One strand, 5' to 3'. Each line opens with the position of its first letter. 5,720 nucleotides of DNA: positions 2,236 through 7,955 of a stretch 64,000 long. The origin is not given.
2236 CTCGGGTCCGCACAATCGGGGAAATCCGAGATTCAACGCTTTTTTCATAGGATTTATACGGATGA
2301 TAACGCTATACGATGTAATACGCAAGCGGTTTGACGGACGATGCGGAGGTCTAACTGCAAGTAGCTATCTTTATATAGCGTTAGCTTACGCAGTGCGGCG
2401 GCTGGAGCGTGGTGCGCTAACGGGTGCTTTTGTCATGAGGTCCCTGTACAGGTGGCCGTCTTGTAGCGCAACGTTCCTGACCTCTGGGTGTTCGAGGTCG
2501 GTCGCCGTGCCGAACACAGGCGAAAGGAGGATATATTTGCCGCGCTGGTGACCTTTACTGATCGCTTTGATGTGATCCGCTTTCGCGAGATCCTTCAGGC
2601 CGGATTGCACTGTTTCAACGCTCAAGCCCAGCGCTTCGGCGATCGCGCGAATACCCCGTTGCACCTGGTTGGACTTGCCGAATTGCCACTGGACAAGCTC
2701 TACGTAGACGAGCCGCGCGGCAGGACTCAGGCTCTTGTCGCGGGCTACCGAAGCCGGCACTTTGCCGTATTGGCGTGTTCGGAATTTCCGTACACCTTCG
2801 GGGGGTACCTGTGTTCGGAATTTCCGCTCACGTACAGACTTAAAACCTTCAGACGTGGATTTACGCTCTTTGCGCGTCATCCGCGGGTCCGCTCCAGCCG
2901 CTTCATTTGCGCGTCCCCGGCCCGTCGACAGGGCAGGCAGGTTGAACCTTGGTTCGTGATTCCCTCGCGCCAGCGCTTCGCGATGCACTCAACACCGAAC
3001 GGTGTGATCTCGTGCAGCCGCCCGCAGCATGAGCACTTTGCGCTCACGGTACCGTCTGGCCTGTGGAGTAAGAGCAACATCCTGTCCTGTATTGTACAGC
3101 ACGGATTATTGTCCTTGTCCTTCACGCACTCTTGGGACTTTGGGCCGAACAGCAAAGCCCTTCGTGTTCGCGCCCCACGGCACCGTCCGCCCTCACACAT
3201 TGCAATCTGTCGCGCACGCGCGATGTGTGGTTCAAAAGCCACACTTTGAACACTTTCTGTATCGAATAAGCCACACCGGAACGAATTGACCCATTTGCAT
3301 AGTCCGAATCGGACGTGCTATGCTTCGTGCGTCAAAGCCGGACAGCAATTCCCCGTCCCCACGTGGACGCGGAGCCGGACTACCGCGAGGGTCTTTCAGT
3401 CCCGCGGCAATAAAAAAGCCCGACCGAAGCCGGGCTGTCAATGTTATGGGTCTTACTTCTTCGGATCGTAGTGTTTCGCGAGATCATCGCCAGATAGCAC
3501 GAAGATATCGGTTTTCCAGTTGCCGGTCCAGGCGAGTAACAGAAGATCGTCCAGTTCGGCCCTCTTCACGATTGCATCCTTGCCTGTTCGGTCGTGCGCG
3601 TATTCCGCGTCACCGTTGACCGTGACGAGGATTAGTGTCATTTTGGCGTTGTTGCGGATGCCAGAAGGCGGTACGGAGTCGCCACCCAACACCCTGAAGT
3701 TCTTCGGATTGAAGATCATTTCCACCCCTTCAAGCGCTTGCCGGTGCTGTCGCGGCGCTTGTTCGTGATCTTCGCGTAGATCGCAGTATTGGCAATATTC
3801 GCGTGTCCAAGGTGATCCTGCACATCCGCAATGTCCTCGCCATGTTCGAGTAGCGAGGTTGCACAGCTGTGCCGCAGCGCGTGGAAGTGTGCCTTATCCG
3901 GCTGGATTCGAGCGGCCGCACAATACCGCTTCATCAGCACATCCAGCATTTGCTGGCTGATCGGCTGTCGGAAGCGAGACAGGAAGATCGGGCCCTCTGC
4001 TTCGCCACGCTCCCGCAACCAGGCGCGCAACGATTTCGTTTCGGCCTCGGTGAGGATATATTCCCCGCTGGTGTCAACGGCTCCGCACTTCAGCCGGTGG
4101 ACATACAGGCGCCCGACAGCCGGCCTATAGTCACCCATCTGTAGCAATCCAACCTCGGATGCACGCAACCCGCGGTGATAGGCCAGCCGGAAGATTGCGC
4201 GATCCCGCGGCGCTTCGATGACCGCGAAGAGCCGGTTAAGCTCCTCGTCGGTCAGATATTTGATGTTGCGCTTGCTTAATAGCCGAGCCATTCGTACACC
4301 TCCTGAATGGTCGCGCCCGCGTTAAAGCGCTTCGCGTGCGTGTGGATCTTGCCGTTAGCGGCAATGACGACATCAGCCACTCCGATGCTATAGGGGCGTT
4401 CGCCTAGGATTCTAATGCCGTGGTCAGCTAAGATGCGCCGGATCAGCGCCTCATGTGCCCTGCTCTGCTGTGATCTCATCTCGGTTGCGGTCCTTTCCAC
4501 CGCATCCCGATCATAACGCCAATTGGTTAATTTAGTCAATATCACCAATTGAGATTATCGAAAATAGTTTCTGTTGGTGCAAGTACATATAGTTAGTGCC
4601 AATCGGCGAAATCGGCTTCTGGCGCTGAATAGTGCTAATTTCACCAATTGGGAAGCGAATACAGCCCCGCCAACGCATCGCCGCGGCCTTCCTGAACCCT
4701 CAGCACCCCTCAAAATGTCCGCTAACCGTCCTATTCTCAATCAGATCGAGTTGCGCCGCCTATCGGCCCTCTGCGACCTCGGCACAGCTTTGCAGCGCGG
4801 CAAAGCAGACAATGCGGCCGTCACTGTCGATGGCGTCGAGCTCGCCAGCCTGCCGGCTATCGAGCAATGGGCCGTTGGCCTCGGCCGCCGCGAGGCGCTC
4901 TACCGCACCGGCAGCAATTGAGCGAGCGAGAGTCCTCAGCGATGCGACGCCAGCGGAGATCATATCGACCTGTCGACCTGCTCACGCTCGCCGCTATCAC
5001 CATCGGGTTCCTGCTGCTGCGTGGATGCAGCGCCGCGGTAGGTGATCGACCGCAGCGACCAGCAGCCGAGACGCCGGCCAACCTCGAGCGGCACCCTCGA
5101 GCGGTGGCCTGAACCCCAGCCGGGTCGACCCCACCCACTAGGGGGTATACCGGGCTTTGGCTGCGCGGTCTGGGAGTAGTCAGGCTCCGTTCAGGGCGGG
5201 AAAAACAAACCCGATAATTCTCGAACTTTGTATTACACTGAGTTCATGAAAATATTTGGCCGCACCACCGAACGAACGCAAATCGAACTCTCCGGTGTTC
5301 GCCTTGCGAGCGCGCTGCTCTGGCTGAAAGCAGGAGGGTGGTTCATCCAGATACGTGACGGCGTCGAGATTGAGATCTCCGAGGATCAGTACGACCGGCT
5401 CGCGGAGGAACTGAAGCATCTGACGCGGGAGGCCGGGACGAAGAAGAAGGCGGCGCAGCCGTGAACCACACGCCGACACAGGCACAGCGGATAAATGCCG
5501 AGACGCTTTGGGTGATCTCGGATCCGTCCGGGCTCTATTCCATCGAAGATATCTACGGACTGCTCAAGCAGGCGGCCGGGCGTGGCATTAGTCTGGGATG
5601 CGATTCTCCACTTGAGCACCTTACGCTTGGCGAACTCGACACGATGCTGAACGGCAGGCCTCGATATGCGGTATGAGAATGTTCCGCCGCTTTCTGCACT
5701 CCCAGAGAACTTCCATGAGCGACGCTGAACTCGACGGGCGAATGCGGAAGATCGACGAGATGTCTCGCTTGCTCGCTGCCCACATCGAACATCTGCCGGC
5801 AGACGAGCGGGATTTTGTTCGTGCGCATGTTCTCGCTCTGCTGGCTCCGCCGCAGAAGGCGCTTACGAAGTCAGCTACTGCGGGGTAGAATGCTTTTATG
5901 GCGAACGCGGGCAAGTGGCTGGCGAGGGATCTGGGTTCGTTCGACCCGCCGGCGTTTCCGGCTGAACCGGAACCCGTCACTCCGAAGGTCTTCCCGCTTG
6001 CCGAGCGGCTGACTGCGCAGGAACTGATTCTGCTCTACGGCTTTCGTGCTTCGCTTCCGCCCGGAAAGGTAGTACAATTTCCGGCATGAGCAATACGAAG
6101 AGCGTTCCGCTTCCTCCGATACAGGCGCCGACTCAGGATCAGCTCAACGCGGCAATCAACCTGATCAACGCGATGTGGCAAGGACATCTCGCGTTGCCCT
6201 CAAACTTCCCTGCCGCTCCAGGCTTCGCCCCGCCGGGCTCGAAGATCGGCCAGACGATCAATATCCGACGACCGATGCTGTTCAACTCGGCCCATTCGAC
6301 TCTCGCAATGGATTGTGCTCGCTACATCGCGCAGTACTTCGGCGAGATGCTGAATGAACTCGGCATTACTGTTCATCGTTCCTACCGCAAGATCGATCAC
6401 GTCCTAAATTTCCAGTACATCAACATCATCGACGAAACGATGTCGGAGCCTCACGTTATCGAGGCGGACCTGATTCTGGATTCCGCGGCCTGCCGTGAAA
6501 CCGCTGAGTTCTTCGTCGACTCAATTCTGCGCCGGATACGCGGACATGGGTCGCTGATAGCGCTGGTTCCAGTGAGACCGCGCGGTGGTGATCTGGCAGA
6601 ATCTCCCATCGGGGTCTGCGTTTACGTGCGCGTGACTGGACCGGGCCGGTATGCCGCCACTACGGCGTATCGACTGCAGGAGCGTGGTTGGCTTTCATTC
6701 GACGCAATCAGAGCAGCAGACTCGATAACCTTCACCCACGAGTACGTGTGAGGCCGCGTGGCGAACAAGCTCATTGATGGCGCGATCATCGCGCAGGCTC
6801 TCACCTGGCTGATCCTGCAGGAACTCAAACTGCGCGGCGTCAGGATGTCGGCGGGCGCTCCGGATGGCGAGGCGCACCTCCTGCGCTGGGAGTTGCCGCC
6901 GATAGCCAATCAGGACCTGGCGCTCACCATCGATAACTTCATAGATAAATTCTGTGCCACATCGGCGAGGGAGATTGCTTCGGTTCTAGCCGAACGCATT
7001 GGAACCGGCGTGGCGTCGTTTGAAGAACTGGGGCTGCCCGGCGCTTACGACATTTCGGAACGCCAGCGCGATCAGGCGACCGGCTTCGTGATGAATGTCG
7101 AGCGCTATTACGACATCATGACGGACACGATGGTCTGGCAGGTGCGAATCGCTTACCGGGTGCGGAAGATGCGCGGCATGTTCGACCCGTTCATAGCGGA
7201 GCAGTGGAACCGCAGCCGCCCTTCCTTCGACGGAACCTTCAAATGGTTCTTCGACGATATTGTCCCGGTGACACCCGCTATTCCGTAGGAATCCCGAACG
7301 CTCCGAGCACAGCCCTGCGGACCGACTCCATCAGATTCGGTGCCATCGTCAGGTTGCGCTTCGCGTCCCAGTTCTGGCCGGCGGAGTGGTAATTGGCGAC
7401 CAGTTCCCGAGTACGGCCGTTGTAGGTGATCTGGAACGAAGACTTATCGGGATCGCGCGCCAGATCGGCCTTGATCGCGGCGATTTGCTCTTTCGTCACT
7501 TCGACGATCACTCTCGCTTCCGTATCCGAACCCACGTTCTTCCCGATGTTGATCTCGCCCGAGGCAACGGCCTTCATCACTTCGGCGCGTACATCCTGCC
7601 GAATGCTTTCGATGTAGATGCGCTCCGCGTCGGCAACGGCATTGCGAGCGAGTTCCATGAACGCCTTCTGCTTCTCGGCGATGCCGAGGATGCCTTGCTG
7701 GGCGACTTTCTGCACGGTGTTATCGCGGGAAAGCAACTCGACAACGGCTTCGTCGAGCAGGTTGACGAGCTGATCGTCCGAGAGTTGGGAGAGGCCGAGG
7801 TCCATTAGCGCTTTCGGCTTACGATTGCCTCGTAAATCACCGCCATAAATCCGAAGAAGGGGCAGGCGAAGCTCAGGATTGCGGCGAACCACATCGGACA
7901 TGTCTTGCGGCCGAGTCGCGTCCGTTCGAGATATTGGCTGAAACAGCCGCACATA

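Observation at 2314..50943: Nine-bp palindrome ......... placed 8-12 nt upstream of start codons at about a dozen sites, twice serving divergent genes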

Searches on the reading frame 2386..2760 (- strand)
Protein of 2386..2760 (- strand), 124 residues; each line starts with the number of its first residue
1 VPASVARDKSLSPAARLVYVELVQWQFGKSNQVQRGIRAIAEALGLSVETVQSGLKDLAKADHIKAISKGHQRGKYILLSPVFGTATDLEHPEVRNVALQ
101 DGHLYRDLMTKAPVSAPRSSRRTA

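Call 27: search_protein_families(library=phrogs, max_evalue=0.001, proteins=[window:2386-2760:-])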
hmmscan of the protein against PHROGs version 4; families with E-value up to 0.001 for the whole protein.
window:2386-2760:- (124 aa): 2 families
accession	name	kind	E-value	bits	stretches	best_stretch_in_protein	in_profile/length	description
phrog_270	-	DNA, RNA and nucleotide metabolism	2.9e-06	27.9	1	2-77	36-110/383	replication initiation protein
phrog_428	-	DNA, RNA and nucleotide metabolism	0.0005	20.3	1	1-69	93-162/455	replication initiation protein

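Call 58: search_protein_families(library=pfam, max_evalue=0.05, proteins=[window:2386-2760:-])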
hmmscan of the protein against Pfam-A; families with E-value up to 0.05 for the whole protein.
window:2386-2760:- (124 aa): 8 families
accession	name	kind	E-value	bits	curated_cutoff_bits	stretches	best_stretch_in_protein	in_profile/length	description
PF13730.12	HTH_36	-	2.2e-05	24.6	25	1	11-64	3-55/55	Helix-turn-helix domain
PF05732.17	RepL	-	0.001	19.1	20.3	1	29-70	70-111/164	Firmicute plasmid replication protein (RepL)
PF22167.2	PH0730-like_N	-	0.0029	18.1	30.2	1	36-72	17-53/60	PH0730-like, N-terminal domain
PF14502.12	HTH_41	-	0.006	16.4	25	1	37-72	9-44/48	Helix-turn-helix domain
PF14394.12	DUF4423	-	0.011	16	30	1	31-109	33-107/165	Domain of unknown function (DUF4423)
PF00325.26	Crp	-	0.013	15.7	21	1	39-53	7-21/32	Bacterial regulatory proteins, crp family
PF13545.12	HTH_Crp_2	-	0.015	15.6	27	1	39-67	27-54/70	Crp-like helix-turn-helix domain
PF12802.13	MarR_2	-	0.043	14.4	27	0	38-73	24-60/61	MarR family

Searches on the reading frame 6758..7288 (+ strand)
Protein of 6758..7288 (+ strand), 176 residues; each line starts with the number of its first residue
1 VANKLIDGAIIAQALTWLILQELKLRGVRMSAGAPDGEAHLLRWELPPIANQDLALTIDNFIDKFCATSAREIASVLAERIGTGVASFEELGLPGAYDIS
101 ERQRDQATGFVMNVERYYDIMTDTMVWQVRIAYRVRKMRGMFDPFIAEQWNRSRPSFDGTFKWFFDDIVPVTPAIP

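Call 19: find_encoding_contigs(protein=window:6758-7288:+, flank=10000, max_places=4)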
Protein window:6758-7288:+ (176 aa): 1 contig read that carries it; 1 place shown.
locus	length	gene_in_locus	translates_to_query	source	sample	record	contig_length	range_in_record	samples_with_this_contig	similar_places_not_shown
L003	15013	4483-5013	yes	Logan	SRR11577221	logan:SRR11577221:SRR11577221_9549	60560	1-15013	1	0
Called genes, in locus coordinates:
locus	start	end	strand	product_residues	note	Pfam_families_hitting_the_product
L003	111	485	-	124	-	PF13730:HTH_36 (faint)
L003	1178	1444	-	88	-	-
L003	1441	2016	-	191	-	PF00589:Phage_integrase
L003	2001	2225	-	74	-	-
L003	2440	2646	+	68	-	-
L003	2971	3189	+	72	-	-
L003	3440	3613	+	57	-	-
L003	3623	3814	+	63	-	-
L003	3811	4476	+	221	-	-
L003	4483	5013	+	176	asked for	-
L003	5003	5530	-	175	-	-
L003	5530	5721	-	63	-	-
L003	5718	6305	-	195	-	-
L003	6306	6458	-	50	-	-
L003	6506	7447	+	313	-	PF01555:N6_N4_Mtase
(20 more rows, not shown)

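Call 27: search_protein_families(library=phrogs, max_evalue=0.001, proteins=[window:6758-7288:+])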
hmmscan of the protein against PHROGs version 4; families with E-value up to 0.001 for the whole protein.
window:6758-7288:+ (176 aa): 0 families

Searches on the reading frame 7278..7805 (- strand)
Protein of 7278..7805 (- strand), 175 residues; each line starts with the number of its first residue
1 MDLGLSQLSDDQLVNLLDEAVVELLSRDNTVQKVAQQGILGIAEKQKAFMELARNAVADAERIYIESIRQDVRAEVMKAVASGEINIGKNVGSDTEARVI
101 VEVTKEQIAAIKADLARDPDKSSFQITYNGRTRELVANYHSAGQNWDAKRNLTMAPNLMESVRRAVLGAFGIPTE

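Call 28: search_protein_families(library=phrogs, max_evalue=0.001, proteins=[window:7278-7805:-])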
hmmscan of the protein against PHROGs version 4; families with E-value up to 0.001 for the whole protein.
window:7278-7805:- (175 aa): 1 family
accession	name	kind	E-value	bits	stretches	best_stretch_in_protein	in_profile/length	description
phrog_34890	-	head and packaging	0.00074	18.9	1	29-149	94-212/679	head morphogenesis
